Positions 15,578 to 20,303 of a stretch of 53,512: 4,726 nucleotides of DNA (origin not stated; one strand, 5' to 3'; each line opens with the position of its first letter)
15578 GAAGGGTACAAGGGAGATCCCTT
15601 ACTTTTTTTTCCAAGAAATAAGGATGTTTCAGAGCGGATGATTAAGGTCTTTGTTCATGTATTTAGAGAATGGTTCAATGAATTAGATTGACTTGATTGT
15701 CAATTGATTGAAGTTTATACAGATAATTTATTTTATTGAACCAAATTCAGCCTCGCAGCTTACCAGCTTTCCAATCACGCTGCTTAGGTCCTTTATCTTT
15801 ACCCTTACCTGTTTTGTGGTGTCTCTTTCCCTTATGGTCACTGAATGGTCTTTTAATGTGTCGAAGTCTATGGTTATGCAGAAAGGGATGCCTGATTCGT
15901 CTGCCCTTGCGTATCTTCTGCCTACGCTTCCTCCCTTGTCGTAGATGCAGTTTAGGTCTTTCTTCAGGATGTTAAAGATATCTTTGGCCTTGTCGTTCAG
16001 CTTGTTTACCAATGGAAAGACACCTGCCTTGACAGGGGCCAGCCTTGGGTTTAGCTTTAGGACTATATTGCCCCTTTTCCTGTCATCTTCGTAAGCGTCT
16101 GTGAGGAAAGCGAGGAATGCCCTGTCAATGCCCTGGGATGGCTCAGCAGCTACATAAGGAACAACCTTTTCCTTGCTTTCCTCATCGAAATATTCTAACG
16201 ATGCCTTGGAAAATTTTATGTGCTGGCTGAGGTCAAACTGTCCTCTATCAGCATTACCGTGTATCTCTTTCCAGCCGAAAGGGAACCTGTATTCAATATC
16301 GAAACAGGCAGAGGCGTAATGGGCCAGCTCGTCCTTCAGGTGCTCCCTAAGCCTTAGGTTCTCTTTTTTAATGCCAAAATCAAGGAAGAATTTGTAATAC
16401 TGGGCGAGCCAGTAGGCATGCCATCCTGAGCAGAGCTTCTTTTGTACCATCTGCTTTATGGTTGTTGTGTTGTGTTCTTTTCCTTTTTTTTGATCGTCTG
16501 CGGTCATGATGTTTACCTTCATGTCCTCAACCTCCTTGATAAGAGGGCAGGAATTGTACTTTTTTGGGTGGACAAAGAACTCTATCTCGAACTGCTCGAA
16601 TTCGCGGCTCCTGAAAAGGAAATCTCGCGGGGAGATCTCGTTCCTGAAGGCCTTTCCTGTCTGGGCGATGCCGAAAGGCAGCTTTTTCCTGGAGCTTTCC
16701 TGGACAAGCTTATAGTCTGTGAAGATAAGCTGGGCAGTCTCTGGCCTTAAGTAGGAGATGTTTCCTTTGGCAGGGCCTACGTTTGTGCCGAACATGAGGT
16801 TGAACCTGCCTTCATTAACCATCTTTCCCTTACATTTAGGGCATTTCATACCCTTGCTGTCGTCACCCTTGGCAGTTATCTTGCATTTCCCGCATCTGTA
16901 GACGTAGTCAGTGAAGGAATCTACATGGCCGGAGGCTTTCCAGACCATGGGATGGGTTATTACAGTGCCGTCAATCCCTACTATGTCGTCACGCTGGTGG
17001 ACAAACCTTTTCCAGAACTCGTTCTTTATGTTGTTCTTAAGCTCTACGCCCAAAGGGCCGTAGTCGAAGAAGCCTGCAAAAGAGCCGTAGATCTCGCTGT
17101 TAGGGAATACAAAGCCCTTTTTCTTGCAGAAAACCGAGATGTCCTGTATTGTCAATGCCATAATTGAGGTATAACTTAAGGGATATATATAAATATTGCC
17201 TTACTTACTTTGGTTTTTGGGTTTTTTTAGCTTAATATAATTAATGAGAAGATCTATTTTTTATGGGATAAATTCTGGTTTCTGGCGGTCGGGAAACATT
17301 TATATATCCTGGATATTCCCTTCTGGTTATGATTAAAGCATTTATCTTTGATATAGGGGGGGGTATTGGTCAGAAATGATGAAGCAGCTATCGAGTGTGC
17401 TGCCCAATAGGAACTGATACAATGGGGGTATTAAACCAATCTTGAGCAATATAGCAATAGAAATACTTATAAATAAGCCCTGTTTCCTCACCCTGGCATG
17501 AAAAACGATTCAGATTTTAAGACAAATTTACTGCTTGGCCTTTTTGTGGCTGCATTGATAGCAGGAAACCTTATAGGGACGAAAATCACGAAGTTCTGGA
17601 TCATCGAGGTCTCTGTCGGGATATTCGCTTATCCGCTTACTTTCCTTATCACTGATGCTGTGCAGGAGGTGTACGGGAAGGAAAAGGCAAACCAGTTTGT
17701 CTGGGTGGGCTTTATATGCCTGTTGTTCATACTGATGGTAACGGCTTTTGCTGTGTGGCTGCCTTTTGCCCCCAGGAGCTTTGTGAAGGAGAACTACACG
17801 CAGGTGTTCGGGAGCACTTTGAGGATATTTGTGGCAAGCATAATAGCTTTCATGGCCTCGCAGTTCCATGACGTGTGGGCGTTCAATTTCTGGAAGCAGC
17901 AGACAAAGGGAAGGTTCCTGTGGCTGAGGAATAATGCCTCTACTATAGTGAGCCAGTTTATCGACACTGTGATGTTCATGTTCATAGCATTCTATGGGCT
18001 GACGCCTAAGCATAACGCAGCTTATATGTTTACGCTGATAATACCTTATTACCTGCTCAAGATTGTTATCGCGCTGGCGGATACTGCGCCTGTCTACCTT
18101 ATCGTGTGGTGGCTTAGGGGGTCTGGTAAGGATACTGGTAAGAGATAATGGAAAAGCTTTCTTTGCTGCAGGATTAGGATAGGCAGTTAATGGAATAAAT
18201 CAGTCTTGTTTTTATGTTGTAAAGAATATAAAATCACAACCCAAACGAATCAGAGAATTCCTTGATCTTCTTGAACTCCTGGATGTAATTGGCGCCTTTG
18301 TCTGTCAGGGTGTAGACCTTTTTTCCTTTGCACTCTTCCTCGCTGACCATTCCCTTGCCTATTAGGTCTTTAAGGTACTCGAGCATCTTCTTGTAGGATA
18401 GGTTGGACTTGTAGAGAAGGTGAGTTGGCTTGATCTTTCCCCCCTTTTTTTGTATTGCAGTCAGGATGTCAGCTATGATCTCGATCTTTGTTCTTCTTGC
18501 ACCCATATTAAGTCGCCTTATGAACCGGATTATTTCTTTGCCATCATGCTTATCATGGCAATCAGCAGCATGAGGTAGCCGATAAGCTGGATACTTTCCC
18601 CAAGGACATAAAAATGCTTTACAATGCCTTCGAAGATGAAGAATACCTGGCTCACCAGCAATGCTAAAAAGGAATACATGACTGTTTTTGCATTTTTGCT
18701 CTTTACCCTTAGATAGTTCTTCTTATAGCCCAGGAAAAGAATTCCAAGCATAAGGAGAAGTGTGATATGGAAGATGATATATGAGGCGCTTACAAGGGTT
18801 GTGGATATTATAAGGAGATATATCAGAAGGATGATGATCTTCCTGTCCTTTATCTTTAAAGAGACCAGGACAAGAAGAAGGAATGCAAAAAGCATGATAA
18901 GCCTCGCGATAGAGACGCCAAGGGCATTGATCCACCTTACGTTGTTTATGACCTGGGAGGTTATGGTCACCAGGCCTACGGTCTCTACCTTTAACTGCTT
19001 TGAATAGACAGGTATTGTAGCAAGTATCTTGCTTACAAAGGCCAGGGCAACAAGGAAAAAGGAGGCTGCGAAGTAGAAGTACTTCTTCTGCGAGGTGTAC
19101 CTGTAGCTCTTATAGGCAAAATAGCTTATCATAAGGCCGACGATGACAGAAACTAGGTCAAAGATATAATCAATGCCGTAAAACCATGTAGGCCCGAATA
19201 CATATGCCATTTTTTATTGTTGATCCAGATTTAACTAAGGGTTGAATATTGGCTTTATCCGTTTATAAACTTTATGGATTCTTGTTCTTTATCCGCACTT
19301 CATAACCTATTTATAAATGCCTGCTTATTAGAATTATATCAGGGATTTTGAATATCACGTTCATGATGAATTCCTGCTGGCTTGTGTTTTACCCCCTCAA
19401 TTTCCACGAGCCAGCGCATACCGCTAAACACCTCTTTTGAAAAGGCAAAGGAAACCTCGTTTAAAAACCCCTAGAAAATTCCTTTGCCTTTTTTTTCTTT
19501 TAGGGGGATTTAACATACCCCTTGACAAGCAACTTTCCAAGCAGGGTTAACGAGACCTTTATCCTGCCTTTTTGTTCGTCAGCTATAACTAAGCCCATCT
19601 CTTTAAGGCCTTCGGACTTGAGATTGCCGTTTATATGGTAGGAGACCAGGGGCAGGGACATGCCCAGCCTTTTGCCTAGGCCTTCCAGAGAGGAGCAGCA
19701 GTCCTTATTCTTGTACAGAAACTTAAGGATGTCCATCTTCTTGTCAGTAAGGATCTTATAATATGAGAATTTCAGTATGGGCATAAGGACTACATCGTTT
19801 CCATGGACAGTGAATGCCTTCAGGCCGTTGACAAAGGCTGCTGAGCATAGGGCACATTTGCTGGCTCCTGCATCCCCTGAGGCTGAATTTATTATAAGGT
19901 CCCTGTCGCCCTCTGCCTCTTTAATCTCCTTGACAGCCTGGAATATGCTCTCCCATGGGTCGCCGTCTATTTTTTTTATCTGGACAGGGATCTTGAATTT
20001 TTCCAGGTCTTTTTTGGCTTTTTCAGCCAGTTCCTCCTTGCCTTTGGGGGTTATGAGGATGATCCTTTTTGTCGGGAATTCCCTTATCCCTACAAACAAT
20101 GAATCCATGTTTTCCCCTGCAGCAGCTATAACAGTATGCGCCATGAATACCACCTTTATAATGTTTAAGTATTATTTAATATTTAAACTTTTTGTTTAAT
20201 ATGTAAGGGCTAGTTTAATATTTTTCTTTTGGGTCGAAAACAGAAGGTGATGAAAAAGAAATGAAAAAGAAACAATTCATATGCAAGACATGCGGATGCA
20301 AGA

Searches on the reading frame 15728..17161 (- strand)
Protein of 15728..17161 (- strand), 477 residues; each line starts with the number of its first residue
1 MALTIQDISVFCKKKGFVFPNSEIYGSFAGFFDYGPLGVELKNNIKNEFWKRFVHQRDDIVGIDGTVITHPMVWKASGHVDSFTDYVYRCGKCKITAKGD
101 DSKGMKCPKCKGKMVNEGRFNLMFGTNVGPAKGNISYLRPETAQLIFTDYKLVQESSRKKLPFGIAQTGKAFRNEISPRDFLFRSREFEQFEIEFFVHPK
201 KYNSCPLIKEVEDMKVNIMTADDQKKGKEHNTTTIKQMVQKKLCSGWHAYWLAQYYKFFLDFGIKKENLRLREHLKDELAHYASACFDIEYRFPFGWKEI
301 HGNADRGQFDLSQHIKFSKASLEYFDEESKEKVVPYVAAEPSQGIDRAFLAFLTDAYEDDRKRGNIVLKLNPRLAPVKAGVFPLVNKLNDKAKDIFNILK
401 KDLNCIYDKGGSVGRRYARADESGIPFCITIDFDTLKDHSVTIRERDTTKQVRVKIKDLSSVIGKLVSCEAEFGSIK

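Call 11: search_protein_families(library=pfam, proteins=[window:15728-17161:-], max_evalue=0.0001)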
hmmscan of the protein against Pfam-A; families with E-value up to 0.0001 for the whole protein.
window:15728-17161:- (477 aa): 2 families
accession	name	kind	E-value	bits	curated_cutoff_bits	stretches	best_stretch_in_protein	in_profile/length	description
PF03129.25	HGTP_anticodon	-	4.8e-20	72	21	1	379-465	2-93/94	Anticodon binding domain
PF00587.30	tRNA-synt_2b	-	1.6e-07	32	29.3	1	137-204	12-78/179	tRNA synthetase class II core domain (G, H, P, S and T)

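Call 12: search_protein_families(library=ncbifam, proteins=[window:15728-17161:-], max_evalue=0.0001)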
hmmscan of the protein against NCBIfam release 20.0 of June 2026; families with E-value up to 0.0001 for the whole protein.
window:15728-17161:- (477 aa): 10 families
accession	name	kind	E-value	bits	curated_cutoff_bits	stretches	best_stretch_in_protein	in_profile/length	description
NF003211.1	PRK04173.1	equivalog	1.2e-166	555.1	312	2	102-463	125-454/454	glycine--tRNA ligase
TIGR00389.1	glyS_dimeric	equivalog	4.7e-151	504.1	243.3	3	102-329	122-348/565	glycine--tRNA ligase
NF011484.0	PRK14894.1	equivalog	5.1e-110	368.1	1050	3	2-200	3-203/539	glycine--tRNA ligase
NF003068.0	PRK03991.1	equivalog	4e-11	42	484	1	321-466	446-591/613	threonine--tRNA ligase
TIGR00408.1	proS_fam_I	equivalog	6.8e-11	41.7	437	1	324-467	238-381/475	proline--tRNA ligase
NF008979.1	PRK12325.1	exception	3.5e-10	39.3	550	1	373-461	341-434/437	proline--tRNA ligase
NF006625.0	PRK09194.1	equivalog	6.9e-09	35.1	558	0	368-462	459-557/559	proline--tRNA ligase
TIGR00418.1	thrS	equivalog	1.4e-07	30.8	383.65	0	321-462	427-560/565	threonine--tRNA ligase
TIGR00409.1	proS_fam_II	equivalog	3.3e-07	29.5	306.7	0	156-188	123-155/568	proline--tRNA ligase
TIGR00442.1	hisS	equivalog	1.5e-06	27.4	286.75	0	378-455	326-405/406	histidine--tRNA ligase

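Call 27: find_homologous_proteins(query=window:15728-17161:-, max_evalue=1e-30)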
Query window:15728-17161:- (477 aa): 8000 proteins with E <= 1e-30 among 8000 candidates; the best 120 are listed.
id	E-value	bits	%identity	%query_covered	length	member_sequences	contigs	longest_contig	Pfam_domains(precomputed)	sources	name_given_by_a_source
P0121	0.0e+0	1111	100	100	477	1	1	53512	PF03129.26,PF00587.31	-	-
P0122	4.8e-271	918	80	100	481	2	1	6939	PF03129.26,PF00587.31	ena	-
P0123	1.3e-270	916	79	100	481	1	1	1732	PF03129.26,PF00587.31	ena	-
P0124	2.1e-270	915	80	100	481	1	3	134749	PF03129.26,PF00587.31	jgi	-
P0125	1.8e-269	912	79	100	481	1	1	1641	PF03129.26,PF00587.31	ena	-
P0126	1.9e-269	912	79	100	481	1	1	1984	PF03129.26,PF00587.31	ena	-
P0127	4.0e-269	911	79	100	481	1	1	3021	PF03129.26,PF00587.31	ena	-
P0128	7.1e-269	910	79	100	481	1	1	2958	PF03129.26,PF00587.31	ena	-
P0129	4.9e-268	908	78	100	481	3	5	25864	PF03129.26,PF00587.31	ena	-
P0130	1.0e-266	903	78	100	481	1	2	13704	PF03129.26,PF00587.31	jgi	jgi:glycyl-tRNA synthetase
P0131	1.1e-265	900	78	100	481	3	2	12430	PF03129.26,PF00587.31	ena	-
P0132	1.8e-265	899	78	100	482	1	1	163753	PF03129.26,PF00587.31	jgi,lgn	-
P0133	3.3e-265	898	79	99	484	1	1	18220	PF03129.26,PF00587.31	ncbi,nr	ncbi:glycine--tRNA ligase [Candidatus Woesearchaeota archaeon]|nr:glycine--tRNA ligase [Candidatus W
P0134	1.4e-264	896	78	99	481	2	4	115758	PF03129.26,PF00587.31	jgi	-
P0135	1.5e-264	896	79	100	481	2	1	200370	PF03129.26,PF00587.31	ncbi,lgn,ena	-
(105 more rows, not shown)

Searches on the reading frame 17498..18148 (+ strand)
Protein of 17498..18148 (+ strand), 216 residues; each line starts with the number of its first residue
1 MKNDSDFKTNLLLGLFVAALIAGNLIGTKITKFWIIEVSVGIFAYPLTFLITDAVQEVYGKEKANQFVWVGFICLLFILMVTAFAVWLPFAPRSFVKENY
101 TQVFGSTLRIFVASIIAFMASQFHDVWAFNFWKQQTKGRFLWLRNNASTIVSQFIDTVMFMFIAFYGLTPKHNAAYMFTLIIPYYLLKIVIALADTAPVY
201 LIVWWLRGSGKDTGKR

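Call 30: search_protein_families(library=pfam, proteins=[window:17498-18148:+], max_evalue=0.01)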
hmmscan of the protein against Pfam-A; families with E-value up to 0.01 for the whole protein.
window:17498-18148:+ (216 aa): 1 family
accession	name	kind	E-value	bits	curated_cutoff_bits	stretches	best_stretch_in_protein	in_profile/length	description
PF02592.20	Vut_1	-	1.7e-51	175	27.2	1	40-202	2-152/152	Putative vitamin uptake transporter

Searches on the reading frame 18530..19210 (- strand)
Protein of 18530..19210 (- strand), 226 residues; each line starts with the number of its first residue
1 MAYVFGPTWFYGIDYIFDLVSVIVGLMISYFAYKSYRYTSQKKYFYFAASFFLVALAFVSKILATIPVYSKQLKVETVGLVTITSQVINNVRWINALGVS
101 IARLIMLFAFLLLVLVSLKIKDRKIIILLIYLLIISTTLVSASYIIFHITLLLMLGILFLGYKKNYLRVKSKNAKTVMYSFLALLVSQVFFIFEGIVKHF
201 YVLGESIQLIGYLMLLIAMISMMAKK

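Call 30: search_protein_families(library=pfam, proteins=[window:18530-19210:-], max_evalue=0.01)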
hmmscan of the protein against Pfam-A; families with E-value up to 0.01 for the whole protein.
window:18530-19210:- (226 aa): 2 families
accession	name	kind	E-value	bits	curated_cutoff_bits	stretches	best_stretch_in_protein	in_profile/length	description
PF24365.1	DUF7521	-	1.7e-05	25.5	27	1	17-59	4-46/82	Family of unknown function (DUF7521)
PF17159.10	MASE3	-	0.00096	19.3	31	0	16-221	12-220/226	Membrane-associated sensor domain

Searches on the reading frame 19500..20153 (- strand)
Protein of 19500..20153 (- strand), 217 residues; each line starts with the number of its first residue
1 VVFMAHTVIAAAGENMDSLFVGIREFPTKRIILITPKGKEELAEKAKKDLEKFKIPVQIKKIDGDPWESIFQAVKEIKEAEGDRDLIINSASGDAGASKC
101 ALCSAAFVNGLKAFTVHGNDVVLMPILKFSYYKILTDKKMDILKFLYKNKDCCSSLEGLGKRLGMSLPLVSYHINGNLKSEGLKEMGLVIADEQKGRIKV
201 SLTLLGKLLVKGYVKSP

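Call 30: search_protein_families(library=pfam, proteins=[window:19500-20153:-], max_evalue=0.01)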
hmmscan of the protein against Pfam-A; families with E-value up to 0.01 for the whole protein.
window:19500-20153:- (217 aa): 2 families
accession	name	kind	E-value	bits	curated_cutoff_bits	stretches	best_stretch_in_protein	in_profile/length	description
PF19810.5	HFX_2341_N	-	2.6e-07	31.5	30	1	9-118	4-117/120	HFX_2341-like, N-terminal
PF13412.12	HTH_24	-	0.0085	16.1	21.9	0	136-175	2-39/48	Winged helix-turn-helix DNA-binding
